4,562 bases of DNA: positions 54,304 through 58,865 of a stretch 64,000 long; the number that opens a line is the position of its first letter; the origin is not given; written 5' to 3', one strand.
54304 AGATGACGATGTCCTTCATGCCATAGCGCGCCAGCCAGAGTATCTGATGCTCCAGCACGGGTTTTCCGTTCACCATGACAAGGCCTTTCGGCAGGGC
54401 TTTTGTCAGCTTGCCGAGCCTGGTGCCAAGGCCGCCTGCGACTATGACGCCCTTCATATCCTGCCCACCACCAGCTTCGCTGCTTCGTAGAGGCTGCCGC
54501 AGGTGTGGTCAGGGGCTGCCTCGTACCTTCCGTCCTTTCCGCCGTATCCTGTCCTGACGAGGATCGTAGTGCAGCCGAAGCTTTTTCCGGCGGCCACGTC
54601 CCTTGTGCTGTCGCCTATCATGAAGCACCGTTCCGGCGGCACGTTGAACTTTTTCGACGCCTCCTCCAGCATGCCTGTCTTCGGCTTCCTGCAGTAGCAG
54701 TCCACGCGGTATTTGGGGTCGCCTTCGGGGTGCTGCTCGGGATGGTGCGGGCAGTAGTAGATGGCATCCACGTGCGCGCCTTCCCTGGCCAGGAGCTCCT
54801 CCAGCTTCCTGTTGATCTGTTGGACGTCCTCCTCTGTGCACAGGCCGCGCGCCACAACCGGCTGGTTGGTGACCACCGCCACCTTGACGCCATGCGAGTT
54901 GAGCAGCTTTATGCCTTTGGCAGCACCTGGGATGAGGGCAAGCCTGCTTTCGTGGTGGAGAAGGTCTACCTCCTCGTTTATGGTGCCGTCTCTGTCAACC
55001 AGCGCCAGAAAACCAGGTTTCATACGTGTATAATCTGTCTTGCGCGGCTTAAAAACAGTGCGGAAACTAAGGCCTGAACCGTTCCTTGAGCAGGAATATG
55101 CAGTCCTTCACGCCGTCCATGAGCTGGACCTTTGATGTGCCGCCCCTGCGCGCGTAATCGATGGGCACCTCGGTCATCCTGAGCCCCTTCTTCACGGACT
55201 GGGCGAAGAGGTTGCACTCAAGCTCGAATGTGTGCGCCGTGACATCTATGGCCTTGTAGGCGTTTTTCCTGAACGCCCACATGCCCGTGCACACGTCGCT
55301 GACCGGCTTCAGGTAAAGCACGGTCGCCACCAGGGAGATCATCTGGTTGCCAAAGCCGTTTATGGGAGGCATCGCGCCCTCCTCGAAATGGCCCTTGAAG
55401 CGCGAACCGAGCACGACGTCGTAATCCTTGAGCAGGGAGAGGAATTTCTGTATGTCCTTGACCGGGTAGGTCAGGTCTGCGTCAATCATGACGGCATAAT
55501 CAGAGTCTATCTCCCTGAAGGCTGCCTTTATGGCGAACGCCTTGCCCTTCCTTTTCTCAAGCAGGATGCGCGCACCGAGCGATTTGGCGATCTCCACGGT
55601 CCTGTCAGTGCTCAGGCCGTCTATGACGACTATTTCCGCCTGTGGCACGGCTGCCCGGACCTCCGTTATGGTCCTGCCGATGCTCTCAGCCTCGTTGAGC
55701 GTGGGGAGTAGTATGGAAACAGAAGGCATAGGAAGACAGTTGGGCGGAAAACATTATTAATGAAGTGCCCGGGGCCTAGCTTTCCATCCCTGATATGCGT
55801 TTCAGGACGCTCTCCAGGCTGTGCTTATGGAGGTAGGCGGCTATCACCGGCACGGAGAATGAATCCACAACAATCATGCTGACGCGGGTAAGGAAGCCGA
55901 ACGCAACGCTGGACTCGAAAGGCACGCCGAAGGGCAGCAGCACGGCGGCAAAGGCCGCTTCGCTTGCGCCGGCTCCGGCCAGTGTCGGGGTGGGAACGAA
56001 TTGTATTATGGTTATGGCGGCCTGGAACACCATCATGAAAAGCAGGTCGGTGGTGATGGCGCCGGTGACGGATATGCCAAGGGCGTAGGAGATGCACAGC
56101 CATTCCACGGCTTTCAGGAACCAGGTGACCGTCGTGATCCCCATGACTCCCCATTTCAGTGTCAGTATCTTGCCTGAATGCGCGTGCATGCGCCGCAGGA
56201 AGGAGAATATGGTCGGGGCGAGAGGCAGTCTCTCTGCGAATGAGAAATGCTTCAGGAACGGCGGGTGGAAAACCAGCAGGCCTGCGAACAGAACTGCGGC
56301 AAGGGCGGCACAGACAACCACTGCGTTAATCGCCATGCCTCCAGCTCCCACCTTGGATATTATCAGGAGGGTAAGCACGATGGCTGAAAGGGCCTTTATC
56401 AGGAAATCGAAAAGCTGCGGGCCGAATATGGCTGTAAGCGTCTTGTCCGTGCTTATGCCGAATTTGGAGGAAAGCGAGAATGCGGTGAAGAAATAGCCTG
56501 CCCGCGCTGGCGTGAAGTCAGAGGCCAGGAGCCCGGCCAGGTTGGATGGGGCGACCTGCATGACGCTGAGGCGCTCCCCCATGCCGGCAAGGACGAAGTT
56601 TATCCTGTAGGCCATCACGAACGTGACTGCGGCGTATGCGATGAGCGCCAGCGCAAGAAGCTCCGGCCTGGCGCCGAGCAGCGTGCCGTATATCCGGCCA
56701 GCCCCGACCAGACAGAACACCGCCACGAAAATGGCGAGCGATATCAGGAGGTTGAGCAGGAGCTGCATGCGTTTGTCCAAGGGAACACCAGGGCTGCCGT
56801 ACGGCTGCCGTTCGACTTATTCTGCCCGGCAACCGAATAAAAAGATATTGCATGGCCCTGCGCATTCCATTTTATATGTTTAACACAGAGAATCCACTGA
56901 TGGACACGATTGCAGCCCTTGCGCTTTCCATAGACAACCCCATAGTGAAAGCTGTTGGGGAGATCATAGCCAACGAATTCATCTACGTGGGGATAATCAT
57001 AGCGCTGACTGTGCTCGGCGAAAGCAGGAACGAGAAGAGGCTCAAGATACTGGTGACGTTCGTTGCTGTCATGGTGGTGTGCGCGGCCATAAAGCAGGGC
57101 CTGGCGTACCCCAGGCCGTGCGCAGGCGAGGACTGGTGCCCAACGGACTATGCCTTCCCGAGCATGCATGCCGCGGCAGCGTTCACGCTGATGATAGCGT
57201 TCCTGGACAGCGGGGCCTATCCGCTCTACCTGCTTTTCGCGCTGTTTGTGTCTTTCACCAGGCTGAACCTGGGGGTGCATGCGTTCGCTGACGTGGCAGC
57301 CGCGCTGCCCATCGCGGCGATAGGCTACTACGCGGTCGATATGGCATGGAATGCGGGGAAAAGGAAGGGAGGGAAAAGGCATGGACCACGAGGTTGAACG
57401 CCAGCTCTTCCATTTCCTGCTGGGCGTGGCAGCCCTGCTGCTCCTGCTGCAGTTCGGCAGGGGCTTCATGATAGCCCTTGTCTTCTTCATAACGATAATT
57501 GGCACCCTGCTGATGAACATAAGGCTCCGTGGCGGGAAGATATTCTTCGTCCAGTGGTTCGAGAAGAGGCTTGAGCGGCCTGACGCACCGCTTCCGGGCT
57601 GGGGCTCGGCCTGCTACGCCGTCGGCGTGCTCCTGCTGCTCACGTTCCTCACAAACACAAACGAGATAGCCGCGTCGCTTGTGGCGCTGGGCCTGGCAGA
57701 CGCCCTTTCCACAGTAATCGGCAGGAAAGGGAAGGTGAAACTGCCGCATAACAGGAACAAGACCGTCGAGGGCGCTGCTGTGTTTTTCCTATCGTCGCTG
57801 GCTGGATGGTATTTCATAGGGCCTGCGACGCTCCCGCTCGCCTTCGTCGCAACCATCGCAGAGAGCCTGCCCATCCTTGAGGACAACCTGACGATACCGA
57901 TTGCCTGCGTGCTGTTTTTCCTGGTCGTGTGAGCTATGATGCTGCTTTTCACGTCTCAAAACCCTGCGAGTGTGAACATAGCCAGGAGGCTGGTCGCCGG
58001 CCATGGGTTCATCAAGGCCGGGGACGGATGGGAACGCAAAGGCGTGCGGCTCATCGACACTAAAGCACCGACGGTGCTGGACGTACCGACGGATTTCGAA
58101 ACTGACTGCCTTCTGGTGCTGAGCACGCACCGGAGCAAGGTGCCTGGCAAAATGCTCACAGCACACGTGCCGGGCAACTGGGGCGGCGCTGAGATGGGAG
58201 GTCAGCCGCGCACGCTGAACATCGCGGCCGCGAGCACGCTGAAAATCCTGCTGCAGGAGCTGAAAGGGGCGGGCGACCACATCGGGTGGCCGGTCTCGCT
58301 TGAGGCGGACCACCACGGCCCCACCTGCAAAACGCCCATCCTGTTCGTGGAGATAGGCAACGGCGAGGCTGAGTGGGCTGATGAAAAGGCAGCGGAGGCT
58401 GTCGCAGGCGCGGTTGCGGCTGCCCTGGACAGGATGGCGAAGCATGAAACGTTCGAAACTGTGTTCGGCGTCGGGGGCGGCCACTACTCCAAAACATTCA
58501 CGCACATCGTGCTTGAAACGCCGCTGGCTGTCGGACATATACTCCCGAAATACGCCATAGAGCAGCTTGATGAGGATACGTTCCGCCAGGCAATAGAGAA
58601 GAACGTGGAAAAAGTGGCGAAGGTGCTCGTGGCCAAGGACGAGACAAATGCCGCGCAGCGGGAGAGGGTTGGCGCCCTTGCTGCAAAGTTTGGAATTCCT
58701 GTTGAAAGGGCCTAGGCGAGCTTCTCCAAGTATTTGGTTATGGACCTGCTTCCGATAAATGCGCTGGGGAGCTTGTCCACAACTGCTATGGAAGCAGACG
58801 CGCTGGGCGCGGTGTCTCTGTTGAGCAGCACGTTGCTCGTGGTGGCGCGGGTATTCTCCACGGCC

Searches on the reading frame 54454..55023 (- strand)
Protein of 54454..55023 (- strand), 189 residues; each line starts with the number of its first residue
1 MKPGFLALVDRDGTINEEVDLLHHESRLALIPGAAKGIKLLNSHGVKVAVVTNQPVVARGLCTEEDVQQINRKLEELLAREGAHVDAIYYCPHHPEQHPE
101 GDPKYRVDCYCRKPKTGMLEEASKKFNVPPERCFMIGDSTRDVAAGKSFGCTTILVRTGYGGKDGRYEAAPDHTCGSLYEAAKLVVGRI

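Call 6: search_protein_families(library=pfam, proteins=[window:54454-55023:-], max_evalue=0.1)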
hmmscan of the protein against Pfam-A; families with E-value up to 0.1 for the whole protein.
window:54454-55023:- (189 aa): 6 families
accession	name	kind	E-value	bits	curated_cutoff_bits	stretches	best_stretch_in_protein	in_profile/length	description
PF13242.12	Hydrolase_like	-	1.1e-18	67.3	22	1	111-181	2-75/75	HAD-hyrolase-like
PF13419.12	HAD_2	-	2.1e-13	51.2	23.8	1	108-156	130-178/178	Haloacid dehalogenase-like hydrolase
PF00702.32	Hydrolase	-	1.1e-12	49.2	26.4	1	25-150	94-191/191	haloacid dehalogenase-like hydrolase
PF08645.17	PNK3P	-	6.5e-07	29.7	22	1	36-140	36-127/161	Polynucleotide kinase 3 phosphatase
PF13344.12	Hydrolase_6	-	0.00014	22.3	27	1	9-59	3-44/101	Haloacid dehalogenase-like hydrolase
PF12710.13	HAD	-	0.0092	16.9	27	0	30-145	86-187/189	haloacid dehalogenase-like hydrolase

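Call 58: search_protein_families(library=ncbifam, proteins=[window:54454-55023:-], max_evalue=0.00001)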
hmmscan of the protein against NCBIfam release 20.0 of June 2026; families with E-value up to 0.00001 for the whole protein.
window:54454-55023:- (189 aa): 22 families
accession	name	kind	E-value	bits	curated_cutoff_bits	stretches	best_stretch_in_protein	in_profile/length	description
NF006506.0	PRK08942.1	equivalog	6.1e-47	159.5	178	1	8-183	7-175/182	D-glycero-beta-D-manno-heptose 1,7-bisphosphate 7-phosphatase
TIGR01656.1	Histidinol-ppas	subfamily_domain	1.6e-37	128.7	84.15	1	8-154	4-143/149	histidinol-phosphate phosphatase domain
TIGR01662.1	HAD-SF-IIIA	subfamily_domain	2.1e-35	121.9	44.6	1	7-158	3-140/141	HAD-IIIA family hydrolase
TIGR00213.1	GmhB_yaeD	subfamily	3.4e-32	111.5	149.6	1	8-159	5-153/176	D-glycero-beta-D-manno-heptose 1,7-bisphosphate 7-phosphatase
NF005264.0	PRK06769.1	equivalog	1.2e-25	90.3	217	1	8-164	8-144/175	HAD-IIIA family hydrolase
NF050049.1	HBPPhtaseGmhB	domain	2.1e-19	70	250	1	8-155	7-142/171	D-glycero-alpha-D-manno-heptose-1,7-bisphosphate 7-phosphatase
NF009695.0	PRK13222.1-2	equivalog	8.6e-15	54.8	225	1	112-185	149-222/226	phosphoglycolate phosphatase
NF003937.0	PRK05446.1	equivalog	1.1e-14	54.2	443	1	8-156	7-148/355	bifunctional histidinol-phosphatase/imidazoleglycerol-phosphate dehydratase HisB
TIGR01261.1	hisB_Nterm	equivalog_domain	4.8e-13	48.9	140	1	8-154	5-144/161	histidinol-phosphatase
TIGR01449.2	PGP_bact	equivalog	9.3e-13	48.2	180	1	112-181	140-209/213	phosphoglycolate phosphatase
TIGR01460.1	HAD-SF-IIA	subfamily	8.8e-11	42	100.15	1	113-159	197-246/246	HAD-IIA family hydrolase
NF009804.0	PRK13288.1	equivalog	3.4e-09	36.5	218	1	112-181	137-206/215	pyrophosphatase PpaX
TIGR02253.1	CTE7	subfamily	5.1e-09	36.2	169.75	1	111-180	148-219/221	TIGR02253 family HAD-type hydrolase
TIGR01452.1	PGP_euk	subfamily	6.5e-09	35.6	201.95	1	112-160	201-250/279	phosphoglycolate/pyridoxal phosphate family phosphatase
TIGR01458.1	HAD-SF-IIA-hyp3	hypoth_equivalog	1.1e-08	34.7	175.95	1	112-186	178-255/257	TIGR01458 family HAD-type hydrolase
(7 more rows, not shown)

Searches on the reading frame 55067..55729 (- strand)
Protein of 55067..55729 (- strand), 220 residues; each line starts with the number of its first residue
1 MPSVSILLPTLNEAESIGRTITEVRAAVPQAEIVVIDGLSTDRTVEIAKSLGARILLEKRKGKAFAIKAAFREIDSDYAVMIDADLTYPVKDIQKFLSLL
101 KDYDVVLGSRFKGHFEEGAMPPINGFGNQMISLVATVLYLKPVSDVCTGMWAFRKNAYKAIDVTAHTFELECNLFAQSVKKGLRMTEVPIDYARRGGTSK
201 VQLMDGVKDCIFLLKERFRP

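Call 6: search_protein_families(library=pfam, proteins=[window:55067-55729:-], max_evalue=0.1)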
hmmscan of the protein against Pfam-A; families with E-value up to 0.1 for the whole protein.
window:55067-55729:- (220 aa): 3 families
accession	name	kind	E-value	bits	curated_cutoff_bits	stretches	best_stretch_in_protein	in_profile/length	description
PF00535.33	Glycos_transf_2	-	3.5e-25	89.3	23.3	1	5-160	1-166/168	Glycosyl transferase family 2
PF01983.22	CofC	-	2.7e-06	27.2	22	1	21-110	34-123/217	Guanylyl transferase CofC like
PF13641.12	Glyco_tranf_2_3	-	4.2e-06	27.4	27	1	2-114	1-127/230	Glycosyltransferase like family 2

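Call 29: search_solved_structures(query=window:55067-55729:-, max_evalue=0.00001)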
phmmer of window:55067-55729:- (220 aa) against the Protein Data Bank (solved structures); distinct sequences matched with E-value up to 0.00001: 4.
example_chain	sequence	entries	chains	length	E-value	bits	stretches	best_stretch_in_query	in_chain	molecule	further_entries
5mlz_A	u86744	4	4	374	2.7e-15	59.8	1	3-201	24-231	Dolichol monophosphate mannose synthase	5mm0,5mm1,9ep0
9hwj_A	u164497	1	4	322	1.8e-07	34.3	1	3-203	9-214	Undecaprenyl-phosphate 4-deoxy-4-formamido-L-arabinose transferase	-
9bhc_C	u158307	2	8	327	4.6e-07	32.9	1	3-203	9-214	Undecaprenyl-phosphate 4-deoxy-4-formamido-L-arabinose transferase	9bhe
8vxh_A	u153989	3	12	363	6.3e-07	32.5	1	3-203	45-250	Undecaprenyl-phosphate 4-deoxy-4-formamido-L-arabinose transferase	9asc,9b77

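Call 58: search_protein_families(library=ncbifam, proteins=[window:55067-55729:-], max_evalue=0.00001)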
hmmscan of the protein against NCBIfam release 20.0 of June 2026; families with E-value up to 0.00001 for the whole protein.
window:55067-55729:- (220 aa): 13 families
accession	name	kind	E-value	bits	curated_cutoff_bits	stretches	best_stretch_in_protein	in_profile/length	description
TIGR04182.1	glyco_TIGR04182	equivalog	5.4e-48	163.9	325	1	4-210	2-207/293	S-layer glycoprotein N-glycosyltransferase AglJ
NF041391.1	DPhHxTase_Halo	equivalog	9.2e-37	126.1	375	1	10-207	3-198/213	dolichyl-phosphate hexose transferase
TIGR04283.1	glyco_like_mftF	equivalog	3.7e-15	56.1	182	1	4-118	1-114/221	TIGR04283 family arsenosugar biosynthesis glycosyltransferase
NF058614.1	PPMAGASynPpgS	equivalog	3e-14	53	370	1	4-193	2-199/226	polyprenyl-phospho-N-acetylgalactosaminyl synthase PpgS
NF010496.0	PRK13915.1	equivalog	1.3e-12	47.4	262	1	3-92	32-133/307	glucosyl-3-phosphoglycerate synthase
NF007986.1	PRK10714.1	equivalog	4e-10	39.2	529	1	3-205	7-214/316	undecaprenyl-phosphate 4-deoxy-4-formamido-L-arabinose transferase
TIGR03937.1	PgaC_IcaA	equivalog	7.1e-10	38.4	422.3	1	2-86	45-136/407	poly-beta-1,6-N-acetyl-D-glucosamine synthase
NF047588.1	GlcsyltransPgfSStrep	equivalog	1.4e-07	31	500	1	4-192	3-193/308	glycosyltransferase PgfS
NF047683.1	TeichurnBiosyTuaG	equivalog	7.1e-07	29.1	400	1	2-104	6-115/252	teichuronic acid biosynthesis protein TuaG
NF053846.1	glyco_with_XrtP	equivalog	3.1e-06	26.1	520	1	6-75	45-123/440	XrtP-associated glycosyltransferase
NF038302.1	EPS_HpsE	equivalog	8.5e-06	24.9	300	0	5-117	4-130/307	hormogonium polysaccharide biosynthesis glycosyltransferase HpsE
TIGR03469.1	HpnB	hypoth_equivalog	8.7e-06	25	379.25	0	2-107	44-167/386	hopene-associated glycosyltransferase HpnB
NF041875.1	EPS_EpsD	equivalog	9.8e-06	25.2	370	0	4-128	1-133/325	exopolysaccharide biosynthesis glycosyltransferase EpsD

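Call 75: search_solved_structures(query=window:55067-55729:-, max_evalue=1e-10, show_alignments=1)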
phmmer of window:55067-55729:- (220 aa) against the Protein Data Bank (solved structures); distinct sequences matched with E-value up to 1e-10: 1.
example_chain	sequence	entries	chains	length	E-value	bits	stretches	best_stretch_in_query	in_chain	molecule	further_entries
5mlz_A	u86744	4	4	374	2.7e-15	59.8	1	3-201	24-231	Dolichol monophosphate mannose synthase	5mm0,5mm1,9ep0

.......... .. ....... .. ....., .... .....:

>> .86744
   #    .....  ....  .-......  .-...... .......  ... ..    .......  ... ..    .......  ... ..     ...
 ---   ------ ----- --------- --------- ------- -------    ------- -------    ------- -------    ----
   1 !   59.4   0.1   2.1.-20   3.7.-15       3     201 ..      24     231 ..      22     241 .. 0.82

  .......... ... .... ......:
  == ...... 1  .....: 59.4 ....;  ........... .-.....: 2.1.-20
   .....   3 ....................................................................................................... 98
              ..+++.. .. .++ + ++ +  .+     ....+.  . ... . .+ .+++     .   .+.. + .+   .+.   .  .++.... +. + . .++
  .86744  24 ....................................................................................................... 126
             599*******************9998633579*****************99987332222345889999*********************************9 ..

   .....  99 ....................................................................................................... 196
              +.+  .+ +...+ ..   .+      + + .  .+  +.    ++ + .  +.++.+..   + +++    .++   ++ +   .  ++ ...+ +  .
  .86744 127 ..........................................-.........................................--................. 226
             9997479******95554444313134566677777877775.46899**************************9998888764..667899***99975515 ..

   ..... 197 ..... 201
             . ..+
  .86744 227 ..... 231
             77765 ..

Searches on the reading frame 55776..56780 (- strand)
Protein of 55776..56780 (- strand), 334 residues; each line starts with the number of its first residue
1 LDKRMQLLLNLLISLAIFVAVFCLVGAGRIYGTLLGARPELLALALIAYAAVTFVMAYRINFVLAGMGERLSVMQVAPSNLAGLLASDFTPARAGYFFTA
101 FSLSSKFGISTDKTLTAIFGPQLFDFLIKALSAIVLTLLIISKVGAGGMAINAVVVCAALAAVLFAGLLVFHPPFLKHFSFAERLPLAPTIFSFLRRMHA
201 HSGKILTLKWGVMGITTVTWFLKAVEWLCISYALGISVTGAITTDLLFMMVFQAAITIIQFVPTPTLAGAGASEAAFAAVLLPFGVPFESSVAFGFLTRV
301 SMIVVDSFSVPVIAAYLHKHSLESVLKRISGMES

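Call 6: search_protein_families(library=pfam, proteins=[window:55776-56780:-], max_evalue=0.1)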
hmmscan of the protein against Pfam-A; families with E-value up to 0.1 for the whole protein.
window:55776-56780:- (334 aa): 1 family
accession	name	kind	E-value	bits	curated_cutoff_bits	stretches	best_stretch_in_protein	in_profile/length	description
PF03706.18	LPG_synthase_TM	-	2.8e-24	86.6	33.4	1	11-304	5-296/302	Lysylphosphatidylglycerol synthase TM region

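Call 43: search_solved_structures(query=window:55776-56780:-, max_evalue=1)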
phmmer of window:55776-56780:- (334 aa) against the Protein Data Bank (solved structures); distinct sequences matched with E-value up to 1: 0.

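Call 58: search_protein_families(library=ncbifam, proteins=[window:55776-56780:-], max_evalue=0.00001)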
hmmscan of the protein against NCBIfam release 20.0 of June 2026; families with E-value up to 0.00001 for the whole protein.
window:55776-56780:- (334 aa): 1 family
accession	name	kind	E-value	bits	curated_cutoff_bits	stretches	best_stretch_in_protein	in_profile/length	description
TIGR00374.1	TIGR00374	subfamily_domain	2.2e-11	43.7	43.2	1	12-303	2-300/323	flippase-like domain-containing protein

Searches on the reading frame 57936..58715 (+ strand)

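Call 16: search_protein_families(library=pfam, proteins=[window:57936-58715:+], max_evalue=0.001)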
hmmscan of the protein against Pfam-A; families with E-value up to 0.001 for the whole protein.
window:57936-58715:+ (259 aa): 1 family
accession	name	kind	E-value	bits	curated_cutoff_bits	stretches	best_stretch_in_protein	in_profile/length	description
PF04414.18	tRNA_deacylase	-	6.1e-58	196.2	33.6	1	55-256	4-204/205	D-aminoacyl-tRNA deacylase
